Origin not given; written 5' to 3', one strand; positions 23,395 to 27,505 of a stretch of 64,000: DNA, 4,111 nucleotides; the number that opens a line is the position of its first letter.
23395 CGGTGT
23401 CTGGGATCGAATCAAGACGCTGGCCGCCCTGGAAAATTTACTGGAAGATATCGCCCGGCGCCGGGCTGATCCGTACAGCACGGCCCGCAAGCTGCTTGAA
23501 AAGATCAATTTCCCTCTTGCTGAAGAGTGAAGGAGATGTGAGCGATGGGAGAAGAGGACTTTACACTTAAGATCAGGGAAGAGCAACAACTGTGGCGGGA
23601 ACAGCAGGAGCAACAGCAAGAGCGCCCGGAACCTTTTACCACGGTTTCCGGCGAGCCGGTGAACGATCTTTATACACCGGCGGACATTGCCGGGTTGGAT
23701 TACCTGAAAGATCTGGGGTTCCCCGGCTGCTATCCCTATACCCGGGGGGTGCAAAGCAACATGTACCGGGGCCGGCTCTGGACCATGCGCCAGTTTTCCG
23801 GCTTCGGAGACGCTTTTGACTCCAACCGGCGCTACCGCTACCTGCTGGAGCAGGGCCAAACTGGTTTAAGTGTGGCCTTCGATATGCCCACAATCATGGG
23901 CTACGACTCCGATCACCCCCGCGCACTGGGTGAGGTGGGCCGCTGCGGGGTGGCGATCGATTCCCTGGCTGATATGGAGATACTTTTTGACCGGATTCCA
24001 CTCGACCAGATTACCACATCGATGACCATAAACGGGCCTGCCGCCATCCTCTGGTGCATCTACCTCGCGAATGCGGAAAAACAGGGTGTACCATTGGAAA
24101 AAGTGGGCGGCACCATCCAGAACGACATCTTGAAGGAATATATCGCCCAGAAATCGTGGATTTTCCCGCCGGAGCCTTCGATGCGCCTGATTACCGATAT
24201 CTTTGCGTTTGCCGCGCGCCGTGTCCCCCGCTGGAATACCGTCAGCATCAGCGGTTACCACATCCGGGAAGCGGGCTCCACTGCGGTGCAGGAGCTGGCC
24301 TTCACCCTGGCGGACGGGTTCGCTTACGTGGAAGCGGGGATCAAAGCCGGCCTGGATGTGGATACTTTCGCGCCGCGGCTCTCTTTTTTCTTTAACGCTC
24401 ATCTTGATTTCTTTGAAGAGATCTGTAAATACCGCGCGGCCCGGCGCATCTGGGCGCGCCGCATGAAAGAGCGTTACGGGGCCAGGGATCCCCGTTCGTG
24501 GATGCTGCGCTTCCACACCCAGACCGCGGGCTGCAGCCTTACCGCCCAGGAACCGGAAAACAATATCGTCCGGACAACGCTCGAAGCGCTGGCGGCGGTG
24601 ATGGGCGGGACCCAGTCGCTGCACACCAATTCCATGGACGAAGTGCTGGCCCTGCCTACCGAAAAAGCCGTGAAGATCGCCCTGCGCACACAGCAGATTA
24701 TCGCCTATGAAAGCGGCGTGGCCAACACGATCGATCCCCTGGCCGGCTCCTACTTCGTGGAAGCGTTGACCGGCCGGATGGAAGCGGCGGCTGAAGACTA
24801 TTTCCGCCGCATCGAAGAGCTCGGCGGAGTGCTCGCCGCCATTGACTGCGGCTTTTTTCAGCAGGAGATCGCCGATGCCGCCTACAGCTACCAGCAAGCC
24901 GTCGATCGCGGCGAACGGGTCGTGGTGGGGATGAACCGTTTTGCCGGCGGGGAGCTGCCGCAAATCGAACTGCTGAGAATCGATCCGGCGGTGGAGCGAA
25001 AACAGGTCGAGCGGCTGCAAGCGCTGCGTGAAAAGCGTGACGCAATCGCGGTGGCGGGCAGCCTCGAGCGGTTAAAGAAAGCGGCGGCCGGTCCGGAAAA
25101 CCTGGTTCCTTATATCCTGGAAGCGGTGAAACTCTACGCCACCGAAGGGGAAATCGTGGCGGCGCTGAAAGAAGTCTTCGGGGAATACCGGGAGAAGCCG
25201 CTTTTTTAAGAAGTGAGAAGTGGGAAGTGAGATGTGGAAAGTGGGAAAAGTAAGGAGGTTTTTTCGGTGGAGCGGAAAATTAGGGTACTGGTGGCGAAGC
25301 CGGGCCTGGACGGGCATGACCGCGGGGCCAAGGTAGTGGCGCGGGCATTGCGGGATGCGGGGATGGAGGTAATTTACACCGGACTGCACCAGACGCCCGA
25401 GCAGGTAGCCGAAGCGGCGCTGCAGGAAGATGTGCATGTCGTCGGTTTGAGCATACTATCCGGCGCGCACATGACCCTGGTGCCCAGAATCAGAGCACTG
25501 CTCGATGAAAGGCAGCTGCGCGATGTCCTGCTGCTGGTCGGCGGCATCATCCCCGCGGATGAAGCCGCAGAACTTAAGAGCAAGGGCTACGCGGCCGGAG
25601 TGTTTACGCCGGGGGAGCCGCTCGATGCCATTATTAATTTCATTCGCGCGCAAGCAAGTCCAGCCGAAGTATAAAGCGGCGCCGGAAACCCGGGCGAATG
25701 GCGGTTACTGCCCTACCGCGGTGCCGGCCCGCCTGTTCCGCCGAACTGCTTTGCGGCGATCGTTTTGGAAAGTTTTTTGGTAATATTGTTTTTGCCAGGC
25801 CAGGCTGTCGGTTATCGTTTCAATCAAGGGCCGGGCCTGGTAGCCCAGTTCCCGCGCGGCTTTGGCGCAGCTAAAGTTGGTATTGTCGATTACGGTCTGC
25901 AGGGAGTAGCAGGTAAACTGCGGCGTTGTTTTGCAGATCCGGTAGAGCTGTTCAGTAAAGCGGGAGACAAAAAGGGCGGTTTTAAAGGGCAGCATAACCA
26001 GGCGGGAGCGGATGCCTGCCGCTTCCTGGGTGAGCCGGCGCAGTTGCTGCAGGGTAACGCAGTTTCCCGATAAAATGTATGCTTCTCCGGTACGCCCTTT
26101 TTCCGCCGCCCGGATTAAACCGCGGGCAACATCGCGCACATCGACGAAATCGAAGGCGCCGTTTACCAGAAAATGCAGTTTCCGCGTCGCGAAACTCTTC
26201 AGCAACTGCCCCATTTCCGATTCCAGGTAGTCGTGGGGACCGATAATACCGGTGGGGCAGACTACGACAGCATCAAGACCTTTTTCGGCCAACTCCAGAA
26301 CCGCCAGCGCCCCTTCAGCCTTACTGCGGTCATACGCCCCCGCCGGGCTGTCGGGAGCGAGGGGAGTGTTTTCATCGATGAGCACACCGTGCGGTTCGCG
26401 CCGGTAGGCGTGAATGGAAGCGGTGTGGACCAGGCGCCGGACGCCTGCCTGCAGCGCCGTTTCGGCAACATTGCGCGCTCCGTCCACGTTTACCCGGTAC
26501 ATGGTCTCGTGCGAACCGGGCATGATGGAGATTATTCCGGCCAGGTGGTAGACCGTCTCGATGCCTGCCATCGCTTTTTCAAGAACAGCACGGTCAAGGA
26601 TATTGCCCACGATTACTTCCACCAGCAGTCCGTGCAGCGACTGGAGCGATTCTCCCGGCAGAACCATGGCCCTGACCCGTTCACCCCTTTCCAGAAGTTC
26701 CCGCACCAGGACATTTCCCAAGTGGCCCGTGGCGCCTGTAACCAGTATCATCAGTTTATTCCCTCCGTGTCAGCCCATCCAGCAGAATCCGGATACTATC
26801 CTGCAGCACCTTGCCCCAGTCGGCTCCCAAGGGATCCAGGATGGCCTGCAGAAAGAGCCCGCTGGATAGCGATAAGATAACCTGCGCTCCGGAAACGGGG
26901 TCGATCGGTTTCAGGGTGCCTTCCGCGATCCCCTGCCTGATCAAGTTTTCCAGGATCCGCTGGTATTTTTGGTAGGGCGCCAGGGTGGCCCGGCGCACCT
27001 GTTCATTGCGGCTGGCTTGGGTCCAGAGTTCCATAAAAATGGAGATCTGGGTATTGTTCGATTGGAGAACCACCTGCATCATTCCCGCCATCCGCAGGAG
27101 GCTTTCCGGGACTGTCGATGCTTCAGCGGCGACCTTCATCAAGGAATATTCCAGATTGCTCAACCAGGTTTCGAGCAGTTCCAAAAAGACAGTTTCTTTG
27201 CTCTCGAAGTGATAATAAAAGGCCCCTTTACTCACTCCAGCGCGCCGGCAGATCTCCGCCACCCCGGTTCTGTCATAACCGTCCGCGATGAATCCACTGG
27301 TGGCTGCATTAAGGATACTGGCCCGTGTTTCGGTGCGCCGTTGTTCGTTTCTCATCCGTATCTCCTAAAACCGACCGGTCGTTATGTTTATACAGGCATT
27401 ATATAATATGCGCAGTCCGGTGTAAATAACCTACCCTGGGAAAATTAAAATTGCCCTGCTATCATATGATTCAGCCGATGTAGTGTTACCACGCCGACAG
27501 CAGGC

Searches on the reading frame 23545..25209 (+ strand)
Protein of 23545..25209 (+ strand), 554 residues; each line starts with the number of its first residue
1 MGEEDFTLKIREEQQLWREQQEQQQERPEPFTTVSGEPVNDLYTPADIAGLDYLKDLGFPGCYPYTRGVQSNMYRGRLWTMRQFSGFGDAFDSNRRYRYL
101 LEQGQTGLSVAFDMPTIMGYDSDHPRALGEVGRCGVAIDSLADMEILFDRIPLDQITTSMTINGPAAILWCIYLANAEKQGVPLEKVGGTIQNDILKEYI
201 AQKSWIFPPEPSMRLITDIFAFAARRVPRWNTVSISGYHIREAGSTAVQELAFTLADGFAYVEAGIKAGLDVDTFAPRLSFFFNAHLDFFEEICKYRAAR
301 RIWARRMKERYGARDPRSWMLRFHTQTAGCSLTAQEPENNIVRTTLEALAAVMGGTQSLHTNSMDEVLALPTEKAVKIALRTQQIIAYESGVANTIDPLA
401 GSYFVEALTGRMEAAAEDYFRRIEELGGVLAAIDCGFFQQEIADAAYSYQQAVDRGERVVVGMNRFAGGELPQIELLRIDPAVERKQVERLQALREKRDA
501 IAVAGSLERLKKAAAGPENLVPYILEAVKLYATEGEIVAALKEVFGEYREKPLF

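Call 5: search_protein_families(library=ncbifam, proteins=[window:23545-25209:+], max_evalue=1e-10)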
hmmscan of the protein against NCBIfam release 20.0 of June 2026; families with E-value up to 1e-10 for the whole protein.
window:23545-25209:+ (554 aa): 4 families
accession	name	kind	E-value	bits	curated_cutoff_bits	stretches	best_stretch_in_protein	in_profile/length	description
TIGR00641.1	acid_CoA_mut_N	subfamily_domain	6e-234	777.2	303.8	1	31-551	1-525/528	methylmalonyl-CoA mutase N-terminal domain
NF006944.0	PRK09426.1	equivalog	4.1e-199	663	876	1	12-550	16-553/721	methylmalonyl-CoA mutase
NF045497.1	IsobCoAmut_IcmF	equivalog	2.5e-113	379.9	1500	2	184-550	705-1074/1076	fused isobutyryl-CoA mutase/GTPase IcmF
TIGR00642.1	mmCoA_mut_beta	equivalog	1.1e-53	182.4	617.25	1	24-466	37-450/620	methylmalonyl-CoA mutase small subunit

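Call 17: search_solved_structures(query=window:23545-25209:+, show_alignments=4, max_evalue=1e-30)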
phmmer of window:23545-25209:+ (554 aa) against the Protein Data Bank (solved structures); distinct sequences matched with E-value up to 1e-30: 9.
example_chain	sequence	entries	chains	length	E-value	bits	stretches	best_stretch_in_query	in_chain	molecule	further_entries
4r3u_A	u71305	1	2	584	3.6e-172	577.2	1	23-554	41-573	2-hydroxyisobutyryl-CoA mutase large subunit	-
8gju_J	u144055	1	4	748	1.2e-148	499.6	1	31-549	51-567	Methylmalonyl-CoA mutase, mitochondrial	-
2xij_A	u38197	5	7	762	1.2e-148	499.5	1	31-549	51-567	METHYLMALONYL-COA MUTASE, MITOCHONDRIAL | Methylmalonyl-CoA mutase, mitochondrial precursor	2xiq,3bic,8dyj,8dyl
5req_A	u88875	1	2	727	1.9e-145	489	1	29-549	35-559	PROTEIN (METHYLMALONYL-COA MUTASE ALPHA-SUBUNIT)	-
1req_A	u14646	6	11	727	5e-145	487.6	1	29-549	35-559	METHYLMALONYL-COA MUTASE | PROTEIN (METHYLMALONYL-COA MUTASE)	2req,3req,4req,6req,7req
6oxc_A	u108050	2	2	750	2e-144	485.6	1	33-550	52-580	Methylmalonyl-CoA mutase large subunit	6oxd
1e1c_A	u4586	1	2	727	1.3e-143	482.9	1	29-549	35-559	METHYLMALONYL-COA MUTASE ALPHA CHAIN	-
8ssl_A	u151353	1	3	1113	1.2e-95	324.6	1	183-550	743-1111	Fused isobutyryl-CoA mutase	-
4xc6_A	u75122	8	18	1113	1.2e-95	324.6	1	183-550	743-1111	Isobutyryl-CoA mutase fused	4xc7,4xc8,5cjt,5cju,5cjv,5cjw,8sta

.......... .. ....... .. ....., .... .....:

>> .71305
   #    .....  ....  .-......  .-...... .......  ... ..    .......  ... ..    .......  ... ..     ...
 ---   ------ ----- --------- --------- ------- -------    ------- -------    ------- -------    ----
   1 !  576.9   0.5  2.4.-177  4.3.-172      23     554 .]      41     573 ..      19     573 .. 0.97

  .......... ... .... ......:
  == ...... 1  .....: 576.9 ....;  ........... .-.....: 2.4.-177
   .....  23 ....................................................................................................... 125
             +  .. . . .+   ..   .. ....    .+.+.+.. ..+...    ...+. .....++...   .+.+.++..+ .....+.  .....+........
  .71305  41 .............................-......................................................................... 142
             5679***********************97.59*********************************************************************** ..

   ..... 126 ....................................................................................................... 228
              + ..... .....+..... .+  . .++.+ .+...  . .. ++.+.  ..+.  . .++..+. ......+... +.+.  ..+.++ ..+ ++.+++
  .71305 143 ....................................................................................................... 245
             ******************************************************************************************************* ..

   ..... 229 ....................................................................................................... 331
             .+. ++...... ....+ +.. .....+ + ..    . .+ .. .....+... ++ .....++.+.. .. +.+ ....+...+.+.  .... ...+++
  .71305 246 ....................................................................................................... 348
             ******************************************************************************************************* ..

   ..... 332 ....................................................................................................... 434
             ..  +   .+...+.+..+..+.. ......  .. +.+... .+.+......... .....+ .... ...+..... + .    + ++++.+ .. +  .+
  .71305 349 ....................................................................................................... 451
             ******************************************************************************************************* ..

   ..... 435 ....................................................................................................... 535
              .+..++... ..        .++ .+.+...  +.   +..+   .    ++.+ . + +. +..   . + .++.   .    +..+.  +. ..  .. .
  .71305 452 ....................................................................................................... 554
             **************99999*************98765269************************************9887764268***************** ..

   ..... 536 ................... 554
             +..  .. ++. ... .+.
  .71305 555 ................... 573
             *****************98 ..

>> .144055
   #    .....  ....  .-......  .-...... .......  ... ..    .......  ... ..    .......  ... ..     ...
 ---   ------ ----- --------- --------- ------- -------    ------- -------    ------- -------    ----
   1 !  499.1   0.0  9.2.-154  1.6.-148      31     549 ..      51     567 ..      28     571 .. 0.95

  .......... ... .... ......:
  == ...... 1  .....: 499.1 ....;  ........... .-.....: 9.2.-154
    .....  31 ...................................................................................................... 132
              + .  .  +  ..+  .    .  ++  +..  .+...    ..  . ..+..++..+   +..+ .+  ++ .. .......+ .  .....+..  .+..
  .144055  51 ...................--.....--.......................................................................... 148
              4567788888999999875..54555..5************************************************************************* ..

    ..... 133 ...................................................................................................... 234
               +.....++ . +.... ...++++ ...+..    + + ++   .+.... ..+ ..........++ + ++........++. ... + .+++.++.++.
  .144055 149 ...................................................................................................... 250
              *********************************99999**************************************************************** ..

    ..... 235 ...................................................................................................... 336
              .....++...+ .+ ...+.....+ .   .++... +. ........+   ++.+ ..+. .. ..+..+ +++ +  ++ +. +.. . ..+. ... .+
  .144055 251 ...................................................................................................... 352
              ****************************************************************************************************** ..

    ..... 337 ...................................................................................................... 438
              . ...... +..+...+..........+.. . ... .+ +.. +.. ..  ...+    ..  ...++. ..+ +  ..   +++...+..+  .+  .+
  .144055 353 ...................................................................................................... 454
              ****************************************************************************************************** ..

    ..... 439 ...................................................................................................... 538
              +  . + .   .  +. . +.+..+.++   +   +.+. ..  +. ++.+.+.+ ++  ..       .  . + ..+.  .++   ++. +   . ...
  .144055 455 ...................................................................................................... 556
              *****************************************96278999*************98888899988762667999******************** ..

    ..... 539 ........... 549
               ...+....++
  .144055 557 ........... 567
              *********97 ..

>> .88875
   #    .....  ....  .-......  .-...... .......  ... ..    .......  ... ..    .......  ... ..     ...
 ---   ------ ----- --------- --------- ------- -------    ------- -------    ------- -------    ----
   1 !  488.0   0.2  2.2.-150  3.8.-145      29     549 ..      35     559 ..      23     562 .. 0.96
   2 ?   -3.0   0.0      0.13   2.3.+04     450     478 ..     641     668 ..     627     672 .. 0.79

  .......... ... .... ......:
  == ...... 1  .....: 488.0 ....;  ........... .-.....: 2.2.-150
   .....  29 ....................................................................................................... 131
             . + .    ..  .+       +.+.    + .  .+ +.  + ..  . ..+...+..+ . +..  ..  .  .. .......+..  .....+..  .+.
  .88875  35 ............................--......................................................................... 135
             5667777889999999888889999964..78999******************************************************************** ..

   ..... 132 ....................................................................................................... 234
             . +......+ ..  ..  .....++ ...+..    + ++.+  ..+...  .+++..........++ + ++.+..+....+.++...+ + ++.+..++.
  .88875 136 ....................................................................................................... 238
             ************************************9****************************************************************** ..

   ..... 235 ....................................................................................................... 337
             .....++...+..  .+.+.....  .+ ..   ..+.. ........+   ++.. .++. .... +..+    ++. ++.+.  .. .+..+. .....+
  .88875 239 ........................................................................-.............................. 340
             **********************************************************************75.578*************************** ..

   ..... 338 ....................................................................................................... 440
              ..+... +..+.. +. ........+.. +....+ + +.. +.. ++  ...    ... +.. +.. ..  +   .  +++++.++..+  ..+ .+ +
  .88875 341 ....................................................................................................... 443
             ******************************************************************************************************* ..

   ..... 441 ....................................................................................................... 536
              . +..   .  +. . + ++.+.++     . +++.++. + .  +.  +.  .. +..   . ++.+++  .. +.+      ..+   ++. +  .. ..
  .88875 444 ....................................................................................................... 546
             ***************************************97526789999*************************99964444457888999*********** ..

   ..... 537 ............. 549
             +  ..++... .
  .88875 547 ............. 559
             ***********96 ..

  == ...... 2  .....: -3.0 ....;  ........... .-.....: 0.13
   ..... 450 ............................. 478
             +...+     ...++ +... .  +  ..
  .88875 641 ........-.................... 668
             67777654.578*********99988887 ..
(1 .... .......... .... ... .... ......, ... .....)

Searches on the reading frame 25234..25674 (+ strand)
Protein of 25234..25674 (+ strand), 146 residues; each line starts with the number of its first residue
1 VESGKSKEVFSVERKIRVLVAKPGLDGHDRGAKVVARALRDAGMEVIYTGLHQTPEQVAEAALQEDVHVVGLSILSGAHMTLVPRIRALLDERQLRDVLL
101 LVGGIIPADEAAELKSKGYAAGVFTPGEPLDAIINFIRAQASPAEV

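Call 9: search_protein_families(library=pfam, proteins=[window:25234-25674:+], max_evalue=0.01)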
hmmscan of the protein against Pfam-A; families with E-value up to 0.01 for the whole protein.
window:25234-25674:+ (146 aa): 1 family
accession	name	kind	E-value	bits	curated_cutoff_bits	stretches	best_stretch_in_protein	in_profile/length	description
PF02310.24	B12-binding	-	2e-27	95.9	32.1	1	17-129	2-116/121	B12 binding domain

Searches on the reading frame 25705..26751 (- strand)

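Call 9: search_protein_families(library=pfam, proteins=[window:25705-26751:-], max_evalue=0.01)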
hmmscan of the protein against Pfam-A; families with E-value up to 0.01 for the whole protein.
window:25705-26751:- (348 aa): 10 families
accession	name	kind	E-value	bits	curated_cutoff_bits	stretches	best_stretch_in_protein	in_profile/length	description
PF01370.27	Epimerase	-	1.4e-32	113.5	20.9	1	2-225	1-237/240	NAD dependent epimerase/dehydratase family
PF01073.25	3Beta_HSD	-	4.1e-21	75.7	22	1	3-217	1-230/280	3-beta hydroxysteroid dehydrogenase/isomerase family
PF13460.12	NAD_binding_10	-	9.1e-18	65.2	27.2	1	6-169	1-146/184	NAD(P)H-binding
PF05368.20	NmrA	-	8.7e-16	58.8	27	1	2-110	5-105/298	NmrA-like family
PF07993.18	NAD_binding_4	-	9.8e-15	54.8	20.1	2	52-187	77-220/258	Male sterility protein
PF16363.11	GDP_Man_Dehyd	-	1.1e-14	55.1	27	1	3-312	1-327/332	GDP-mannose 4,6 dehydratase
PF02719.21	Polysacc_synt_2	-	1.2e-09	38.2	20.2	1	2-110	1-126/293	Polysaccharide biosynthesis protein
PF04321.23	RmlD_sub_bind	-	6.9e-08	32.3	27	1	2-157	3-142/287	RmlD substrate binding domain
PF08659.16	KR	-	0.00063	20.2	22.6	1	2-113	3-137/180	KR domain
PF02254.24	TrkA_N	-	0.0039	18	23.8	0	4-66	3-62/116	TrkA-N domain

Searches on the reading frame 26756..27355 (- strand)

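Call 9: search_protein_families(library=pfam, proteins=[window:26756-27355:-], max_evalue=0.01)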
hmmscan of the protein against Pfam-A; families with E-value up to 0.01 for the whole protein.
window:26756-27355:- (199 aa): 7 families
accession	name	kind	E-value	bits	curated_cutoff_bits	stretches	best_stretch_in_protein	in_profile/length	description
PF00440.29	TetR_N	-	9.3e-17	61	24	1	14-60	1-47/47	Bacterial regulatory proteins, tetR family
PF13977.11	TetR_C_6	-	1.3e-09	38.7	27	1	97-176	16-95/115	BetI-type transcriptional repressor, C-terminal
PF17922.6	TetR_C_17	-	2.5e-05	24.9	26.1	1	99-173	16-91/100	Tetracyclin repressor-like, C-terminal domain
PF17932.6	TetR_C_24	-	0.00016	22.3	26.4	1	88-164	10-84/114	Tetracyclin repressor-like, C-terminal domain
PF16925.10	TetR_C_13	-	0.001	19.8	27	1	115-173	36-95/109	Tetracyclin repressor-like, C-terminal domain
PF17940.6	TetR_C_31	-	0.0024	18.5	27.4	1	92-195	10-104/107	Tetracyclin repressor-like, C-terminal domain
PF14246.11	TetR_C_7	-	0.0053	17.2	22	1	93-167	9-84/119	AefR-like transcriptional repressor, C-terminal domain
